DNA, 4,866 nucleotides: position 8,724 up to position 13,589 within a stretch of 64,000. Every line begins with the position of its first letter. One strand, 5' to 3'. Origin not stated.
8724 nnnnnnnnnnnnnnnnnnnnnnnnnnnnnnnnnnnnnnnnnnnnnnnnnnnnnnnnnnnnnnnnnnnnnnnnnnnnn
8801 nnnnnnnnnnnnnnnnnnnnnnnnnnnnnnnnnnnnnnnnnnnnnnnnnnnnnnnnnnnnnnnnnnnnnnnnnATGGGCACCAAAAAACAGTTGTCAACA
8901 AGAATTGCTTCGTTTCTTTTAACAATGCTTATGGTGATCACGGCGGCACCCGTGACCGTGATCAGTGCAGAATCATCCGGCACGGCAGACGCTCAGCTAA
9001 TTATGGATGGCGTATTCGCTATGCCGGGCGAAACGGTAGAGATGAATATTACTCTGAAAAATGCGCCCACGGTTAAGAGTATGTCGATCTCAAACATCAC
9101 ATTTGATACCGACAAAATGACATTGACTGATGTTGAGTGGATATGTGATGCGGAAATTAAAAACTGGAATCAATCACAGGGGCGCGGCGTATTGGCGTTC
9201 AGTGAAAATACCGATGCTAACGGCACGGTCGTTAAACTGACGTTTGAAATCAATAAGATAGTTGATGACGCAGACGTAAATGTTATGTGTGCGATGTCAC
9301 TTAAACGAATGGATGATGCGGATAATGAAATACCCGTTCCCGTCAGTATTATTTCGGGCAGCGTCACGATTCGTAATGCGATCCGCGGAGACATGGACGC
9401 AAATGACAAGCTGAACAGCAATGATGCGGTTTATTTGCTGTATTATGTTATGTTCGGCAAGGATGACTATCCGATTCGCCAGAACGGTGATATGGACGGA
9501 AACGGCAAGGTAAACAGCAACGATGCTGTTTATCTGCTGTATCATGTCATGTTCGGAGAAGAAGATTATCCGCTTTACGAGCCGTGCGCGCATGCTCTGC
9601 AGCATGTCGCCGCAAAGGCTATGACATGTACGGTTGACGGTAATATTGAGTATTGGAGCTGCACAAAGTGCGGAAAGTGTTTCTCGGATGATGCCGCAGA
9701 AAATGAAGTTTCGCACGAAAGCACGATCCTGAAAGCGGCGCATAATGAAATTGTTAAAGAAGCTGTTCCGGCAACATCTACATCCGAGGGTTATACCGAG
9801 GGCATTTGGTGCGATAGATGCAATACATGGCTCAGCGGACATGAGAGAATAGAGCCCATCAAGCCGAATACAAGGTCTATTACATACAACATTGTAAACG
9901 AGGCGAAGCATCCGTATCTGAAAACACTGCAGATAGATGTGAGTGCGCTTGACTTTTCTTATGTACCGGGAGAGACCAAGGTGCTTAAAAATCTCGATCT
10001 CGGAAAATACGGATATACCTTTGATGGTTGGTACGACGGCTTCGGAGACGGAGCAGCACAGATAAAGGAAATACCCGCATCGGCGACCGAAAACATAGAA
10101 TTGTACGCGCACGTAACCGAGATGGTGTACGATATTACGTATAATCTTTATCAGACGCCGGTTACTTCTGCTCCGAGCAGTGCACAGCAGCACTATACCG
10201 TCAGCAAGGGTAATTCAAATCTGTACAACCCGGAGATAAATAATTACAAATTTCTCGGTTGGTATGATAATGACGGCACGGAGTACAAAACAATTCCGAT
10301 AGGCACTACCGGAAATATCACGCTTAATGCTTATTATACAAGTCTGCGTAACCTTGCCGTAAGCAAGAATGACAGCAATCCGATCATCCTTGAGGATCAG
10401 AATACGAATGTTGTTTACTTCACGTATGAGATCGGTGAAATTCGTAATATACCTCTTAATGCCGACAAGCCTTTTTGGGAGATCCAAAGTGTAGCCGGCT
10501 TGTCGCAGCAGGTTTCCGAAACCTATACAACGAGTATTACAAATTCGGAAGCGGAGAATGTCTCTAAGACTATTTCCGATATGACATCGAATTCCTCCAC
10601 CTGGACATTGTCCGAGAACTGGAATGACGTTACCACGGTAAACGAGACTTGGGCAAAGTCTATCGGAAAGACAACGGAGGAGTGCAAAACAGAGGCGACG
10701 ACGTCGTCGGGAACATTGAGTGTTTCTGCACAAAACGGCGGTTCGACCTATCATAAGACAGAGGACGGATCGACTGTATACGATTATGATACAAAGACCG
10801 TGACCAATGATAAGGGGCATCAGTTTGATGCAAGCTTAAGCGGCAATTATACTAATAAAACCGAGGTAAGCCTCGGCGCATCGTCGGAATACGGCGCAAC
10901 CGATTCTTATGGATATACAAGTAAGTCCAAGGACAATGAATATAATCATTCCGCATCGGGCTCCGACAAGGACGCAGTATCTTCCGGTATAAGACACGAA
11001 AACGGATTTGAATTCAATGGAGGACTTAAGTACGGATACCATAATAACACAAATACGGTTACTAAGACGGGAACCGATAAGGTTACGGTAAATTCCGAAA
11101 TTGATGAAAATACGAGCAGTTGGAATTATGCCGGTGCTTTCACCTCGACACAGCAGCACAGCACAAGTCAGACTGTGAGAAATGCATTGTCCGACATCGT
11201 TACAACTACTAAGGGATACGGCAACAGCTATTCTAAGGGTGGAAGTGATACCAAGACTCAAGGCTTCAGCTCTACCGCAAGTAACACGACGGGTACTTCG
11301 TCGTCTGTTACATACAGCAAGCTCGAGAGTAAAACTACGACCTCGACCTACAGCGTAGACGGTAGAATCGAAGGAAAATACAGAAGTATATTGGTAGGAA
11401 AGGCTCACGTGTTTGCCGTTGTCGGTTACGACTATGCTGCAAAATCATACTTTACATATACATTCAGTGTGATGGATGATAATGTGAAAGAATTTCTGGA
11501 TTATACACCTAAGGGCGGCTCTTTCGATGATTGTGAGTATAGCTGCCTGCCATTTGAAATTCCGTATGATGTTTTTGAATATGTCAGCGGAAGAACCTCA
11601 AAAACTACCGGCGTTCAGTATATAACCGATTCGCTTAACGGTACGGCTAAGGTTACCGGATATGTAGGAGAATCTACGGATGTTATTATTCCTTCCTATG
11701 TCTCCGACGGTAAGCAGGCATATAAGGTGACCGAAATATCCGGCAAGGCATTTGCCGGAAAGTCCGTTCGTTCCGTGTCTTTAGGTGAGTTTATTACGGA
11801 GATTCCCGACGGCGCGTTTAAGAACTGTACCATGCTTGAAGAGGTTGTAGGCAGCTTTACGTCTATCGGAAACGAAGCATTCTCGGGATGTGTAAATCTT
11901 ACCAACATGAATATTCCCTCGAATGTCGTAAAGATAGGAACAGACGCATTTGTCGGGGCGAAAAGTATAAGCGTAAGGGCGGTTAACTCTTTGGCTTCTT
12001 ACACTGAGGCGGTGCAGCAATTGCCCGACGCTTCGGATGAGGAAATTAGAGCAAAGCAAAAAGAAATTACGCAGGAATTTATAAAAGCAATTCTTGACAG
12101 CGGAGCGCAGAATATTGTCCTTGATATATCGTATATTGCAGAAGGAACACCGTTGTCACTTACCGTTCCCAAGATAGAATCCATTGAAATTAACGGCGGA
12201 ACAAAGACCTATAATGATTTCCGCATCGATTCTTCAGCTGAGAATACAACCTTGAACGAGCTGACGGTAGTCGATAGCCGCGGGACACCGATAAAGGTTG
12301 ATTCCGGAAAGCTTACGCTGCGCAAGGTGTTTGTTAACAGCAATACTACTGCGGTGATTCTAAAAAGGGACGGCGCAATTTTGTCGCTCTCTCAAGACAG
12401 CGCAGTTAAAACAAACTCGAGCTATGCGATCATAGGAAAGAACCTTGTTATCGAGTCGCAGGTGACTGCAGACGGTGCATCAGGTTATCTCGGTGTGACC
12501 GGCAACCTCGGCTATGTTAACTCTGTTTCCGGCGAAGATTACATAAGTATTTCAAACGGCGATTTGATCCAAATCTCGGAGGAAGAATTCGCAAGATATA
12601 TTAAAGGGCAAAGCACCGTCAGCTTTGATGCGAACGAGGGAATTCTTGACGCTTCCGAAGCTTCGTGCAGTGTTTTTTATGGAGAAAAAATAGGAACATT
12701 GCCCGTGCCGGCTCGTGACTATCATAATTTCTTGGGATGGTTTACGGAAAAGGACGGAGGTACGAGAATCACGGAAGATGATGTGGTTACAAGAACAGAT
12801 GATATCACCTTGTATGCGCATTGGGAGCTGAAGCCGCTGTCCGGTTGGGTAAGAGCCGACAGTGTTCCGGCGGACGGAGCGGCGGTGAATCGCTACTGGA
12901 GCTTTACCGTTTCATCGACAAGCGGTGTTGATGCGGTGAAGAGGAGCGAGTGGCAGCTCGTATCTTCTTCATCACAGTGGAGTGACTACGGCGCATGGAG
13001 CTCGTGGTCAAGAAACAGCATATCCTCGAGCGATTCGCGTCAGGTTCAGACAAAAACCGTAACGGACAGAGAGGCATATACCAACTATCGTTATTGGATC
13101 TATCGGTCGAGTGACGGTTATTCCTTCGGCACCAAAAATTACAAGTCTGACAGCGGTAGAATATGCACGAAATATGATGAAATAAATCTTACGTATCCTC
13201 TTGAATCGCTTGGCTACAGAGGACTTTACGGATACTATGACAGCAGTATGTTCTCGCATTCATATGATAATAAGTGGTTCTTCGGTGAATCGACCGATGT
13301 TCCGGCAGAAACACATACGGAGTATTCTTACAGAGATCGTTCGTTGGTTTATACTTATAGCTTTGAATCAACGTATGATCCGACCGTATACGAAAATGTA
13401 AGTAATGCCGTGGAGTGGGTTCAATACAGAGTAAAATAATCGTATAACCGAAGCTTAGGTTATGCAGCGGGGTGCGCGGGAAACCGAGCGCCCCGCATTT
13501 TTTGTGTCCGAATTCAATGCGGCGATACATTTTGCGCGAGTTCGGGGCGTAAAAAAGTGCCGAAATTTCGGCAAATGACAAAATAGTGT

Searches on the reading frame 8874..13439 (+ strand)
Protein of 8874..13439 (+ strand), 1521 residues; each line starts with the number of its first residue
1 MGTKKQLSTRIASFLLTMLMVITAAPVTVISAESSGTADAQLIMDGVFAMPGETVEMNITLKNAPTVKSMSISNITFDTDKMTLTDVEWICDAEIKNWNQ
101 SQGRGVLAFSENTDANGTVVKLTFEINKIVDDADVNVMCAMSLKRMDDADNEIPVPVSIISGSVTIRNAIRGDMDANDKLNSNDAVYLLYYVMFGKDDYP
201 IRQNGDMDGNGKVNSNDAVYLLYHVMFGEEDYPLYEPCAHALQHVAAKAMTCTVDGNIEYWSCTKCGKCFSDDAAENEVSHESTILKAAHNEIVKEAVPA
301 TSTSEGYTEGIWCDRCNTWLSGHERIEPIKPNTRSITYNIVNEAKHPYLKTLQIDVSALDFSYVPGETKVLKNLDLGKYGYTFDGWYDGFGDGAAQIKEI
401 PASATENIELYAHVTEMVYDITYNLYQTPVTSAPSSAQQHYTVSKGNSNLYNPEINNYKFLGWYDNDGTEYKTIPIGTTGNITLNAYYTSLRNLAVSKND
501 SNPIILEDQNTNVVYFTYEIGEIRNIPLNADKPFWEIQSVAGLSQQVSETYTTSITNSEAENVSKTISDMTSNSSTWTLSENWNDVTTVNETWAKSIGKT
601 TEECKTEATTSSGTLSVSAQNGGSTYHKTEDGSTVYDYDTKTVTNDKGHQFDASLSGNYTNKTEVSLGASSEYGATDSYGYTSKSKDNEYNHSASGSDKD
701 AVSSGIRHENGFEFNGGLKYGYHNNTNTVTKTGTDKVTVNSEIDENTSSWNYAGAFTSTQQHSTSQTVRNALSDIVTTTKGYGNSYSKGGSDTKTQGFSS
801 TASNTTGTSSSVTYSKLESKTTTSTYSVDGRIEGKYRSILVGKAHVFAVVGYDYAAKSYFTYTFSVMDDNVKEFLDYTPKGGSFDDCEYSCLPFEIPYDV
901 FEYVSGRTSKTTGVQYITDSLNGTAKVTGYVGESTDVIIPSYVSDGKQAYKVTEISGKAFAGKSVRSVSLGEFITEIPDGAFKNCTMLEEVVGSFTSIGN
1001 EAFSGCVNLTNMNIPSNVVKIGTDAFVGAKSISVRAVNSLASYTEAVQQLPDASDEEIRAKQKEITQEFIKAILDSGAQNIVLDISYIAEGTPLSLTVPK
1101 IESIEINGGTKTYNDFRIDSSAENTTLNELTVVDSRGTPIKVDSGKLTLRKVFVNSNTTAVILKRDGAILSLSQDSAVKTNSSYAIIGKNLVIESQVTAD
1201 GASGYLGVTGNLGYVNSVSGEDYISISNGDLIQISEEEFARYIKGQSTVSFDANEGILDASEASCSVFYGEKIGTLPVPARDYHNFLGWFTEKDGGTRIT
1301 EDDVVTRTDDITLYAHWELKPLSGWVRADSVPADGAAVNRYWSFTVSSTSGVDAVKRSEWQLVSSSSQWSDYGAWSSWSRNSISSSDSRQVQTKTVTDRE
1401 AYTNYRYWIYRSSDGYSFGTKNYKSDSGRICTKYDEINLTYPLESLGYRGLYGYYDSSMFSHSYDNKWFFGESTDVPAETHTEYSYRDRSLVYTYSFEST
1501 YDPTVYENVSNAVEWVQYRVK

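Call 4: search_protein_families(library=pfam, proteins=[window:8874-13439:+], max_evalue=0.01)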
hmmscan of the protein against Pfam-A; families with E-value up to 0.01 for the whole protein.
window:8874-13439:+ (1521 aa): 2 families
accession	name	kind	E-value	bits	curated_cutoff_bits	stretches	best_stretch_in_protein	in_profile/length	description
PF09479.16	Flg_new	-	1e-23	83.6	27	3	1248-1316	2-65/65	Listeria-Bacteroides repeat domain (List_Bact_rpt)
PF13306.12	LRR_5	-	1.1e-15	58.1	27.7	1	952-1031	45-125/127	BspA type Leucine rich repeat region (6 copies)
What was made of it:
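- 8874..13439 (+): Partner gene, 17 nt downstream: 1521-aa secreted protein. Domain order: cohesin (aa 37-167), dockerin-like duplicated Ca-loop (aa 169-237), Cys-rich motifs, Flg_new repeats, a Ser/Thr-rich region, BspA-type LRR_5, Flg_new. Pfam Flg_new 1e-23, LRR_5 1.1e-15 (call 4).
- The conserved partner is a BspA-type LRR protein, a class generally associated with adhesion (call 4; own knowledge).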

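Call 5: search_protein_families(library=ncbifam, proteins=[window:8874-13439:+], max_evalue=0.01)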
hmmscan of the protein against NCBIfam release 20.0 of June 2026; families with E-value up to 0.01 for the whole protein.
window:8874-13439:+ (1521 aa): 1 family
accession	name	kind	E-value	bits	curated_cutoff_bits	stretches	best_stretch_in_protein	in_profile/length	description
TIGR02543.1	List_Bact_rpt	repeat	1.5e-12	47.7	20.95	2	1281-1319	3-42/44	TIGR02543 family repeat protein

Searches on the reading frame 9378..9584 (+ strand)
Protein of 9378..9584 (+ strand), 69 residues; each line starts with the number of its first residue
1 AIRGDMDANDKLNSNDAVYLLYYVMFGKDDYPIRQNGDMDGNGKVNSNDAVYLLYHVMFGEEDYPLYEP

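Call 17: search_protein_families(library=pfam, proteins=[window:9378-9584:+], max_evalue=10)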
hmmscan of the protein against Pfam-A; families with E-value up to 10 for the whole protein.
seq(69 aa): 1 family
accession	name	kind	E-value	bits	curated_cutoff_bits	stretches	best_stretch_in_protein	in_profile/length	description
PF00404.24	Dockerin_1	-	0.0019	18.8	22.9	1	4-53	2-52/57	Dockerin type I domain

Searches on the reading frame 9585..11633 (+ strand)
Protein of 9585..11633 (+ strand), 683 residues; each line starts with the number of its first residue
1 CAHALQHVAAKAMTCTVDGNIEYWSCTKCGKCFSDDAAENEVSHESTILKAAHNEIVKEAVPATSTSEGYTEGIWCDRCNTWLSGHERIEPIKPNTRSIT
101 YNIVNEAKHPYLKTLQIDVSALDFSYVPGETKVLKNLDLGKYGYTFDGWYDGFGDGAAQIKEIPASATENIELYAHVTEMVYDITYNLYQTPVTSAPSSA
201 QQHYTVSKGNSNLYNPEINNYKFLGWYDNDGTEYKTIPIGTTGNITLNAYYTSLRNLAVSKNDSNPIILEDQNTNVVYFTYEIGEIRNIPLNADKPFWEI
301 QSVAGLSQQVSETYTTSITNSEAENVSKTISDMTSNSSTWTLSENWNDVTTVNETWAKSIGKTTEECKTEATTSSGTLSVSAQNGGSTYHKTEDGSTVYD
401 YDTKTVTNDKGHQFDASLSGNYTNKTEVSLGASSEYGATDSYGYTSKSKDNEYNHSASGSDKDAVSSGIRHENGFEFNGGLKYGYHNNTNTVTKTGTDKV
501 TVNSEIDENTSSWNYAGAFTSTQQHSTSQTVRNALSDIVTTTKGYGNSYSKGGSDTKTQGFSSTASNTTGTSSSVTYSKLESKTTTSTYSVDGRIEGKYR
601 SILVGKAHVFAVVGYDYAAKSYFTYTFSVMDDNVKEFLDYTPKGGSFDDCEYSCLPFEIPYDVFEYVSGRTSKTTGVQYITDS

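Call 17: search_protein_families(library=pfam, proteins=[window:9585-11633:+], max_evalue=10)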
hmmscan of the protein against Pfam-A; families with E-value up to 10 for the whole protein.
seq(683 aa): 5 families
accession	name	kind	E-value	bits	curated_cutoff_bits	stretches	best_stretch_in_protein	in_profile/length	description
PF09479.16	Flg_new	-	2e-08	34.7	27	2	182-249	1-64/65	Listeria-Bacteroides repeat domain (List_Bact_rpt)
PF23674.1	RYYR-CCHC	-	0.081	13.3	27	1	13-62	29-73/79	RYYR-CCHC domain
PF18439.7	zf_UBZ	-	0.61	10.2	25.6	1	23-37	2-16/32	Ubiquitin-Binding Zinc Finger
PF08460.16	SH3_5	-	2.8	8.5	22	1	192-234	16-64/68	Bacterial SH3 domain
PF16183.10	Kinesin_assoc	-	9.9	6.7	29.5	1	299-388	50-138/171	Kinesin-associated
